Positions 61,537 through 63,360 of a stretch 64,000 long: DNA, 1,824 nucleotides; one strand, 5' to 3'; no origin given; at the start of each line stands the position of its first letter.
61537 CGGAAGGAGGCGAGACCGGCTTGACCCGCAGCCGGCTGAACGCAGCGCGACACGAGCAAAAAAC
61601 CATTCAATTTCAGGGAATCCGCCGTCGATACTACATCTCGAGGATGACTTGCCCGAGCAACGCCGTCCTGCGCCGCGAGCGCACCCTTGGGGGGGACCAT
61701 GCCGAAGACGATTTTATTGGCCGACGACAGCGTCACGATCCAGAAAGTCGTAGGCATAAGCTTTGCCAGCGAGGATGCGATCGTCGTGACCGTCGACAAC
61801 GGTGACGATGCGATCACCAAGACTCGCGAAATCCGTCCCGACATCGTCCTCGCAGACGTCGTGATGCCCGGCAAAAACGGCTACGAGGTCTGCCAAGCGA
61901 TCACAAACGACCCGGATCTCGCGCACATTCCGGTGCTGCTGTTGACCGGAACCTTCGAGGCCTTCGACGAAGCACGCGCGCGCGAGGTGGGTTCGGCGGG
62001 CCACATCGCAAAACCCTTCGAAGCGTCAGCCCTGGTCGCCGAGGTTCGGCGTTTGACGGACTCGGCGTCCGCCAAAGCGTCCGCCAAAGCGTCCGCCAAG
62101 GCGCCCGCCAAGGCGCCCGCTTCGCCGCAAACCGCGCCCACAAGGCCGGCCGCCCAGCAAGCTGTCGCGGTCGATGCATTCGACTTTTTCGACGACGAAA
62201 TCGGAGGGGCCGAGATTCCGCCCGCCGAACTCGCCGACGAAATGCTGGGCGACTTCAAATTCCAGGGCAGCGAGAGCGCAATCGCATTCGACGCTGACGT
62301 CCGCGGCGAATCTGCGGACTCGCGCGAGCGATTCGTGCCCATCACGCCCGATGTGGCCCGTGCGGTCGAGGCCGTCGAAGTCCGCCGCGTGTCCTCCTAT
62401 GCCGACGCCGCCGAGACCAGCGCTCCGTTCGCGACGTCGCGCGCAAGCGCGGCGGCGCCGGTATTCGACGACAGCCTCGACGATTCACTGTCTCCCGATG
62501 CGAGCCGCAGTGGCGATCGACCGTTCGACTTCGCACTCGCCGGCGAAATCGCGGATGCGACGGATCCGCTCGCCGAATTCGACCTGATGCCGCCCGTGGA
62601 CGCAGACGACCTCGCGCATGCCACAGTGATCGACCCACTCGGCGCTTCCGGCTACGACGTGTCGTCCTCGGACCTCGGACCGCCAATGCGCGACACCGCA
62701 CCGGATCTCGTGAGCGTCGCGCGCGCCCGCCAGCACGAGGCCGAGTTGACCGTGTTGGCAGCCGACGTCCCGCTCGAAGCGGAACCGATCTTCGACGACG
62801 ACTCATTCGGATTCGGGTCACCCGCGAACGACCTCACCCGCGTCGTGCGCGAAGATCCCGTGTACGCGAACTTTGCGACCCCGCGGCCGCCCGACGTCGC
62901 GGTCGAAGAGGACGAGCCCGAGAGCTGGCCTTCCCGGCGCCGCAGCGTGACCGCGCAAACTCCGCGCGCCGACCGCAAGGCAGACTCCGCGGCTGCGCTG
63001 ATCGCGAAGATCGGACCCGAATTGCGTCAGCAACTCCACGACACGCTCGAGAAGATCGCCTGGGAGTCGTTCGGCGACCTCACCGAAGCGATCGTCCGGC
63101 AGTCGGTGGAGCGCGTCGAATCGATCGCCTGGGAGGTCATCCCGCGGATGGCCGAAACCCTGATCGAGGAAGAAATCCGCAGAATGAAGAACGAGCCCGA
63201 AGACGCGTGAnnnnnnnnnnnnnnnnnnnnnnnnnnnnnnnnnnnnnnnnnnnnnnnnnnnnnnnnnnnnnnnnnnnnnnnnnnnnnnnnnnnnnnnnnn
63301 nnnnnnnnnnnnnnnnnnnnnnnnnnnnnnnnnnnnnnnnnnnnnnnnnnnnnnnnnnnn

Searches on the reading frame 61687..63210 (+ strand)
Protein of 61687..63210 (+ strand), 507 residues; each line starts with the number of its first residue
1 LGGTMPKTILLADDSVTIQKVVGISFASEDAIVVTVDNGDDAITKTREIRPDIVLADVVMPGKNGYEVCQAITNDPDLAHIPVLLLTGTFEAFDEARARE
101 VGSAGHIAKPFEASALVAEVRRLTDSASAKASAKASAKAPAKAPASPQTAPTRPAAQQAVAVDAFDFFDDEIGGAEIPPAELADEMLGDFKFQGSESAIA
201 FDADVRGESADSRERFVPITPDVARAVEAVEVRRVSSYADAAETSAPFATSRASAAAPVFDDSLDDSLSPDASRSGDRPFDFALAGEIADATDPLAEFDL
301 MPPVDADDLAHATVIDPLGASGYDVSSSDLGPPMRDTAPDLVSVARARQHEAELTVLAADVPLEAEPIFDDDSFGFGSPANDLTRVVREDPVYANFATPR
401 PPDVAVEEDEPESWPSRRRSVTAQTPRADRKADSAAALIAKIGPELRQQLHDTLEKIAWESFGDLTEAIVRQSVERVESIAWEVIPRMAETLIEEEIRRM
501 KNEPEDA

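Call 87: search_protein_families(library=pfam, proteins=[window:61687-63210:+], max_evalue=0.00001)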
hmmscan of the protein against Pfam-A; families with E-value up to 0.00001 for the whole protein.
window:61687-63210:+ (507 aa): 1 family
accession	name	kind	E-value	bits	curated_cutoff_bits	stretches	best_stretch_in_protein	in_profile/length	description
PF00072.30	Response_reg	-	1.6e-20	73.8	30.2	1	9-120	1-110/111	Response regulator receiver domain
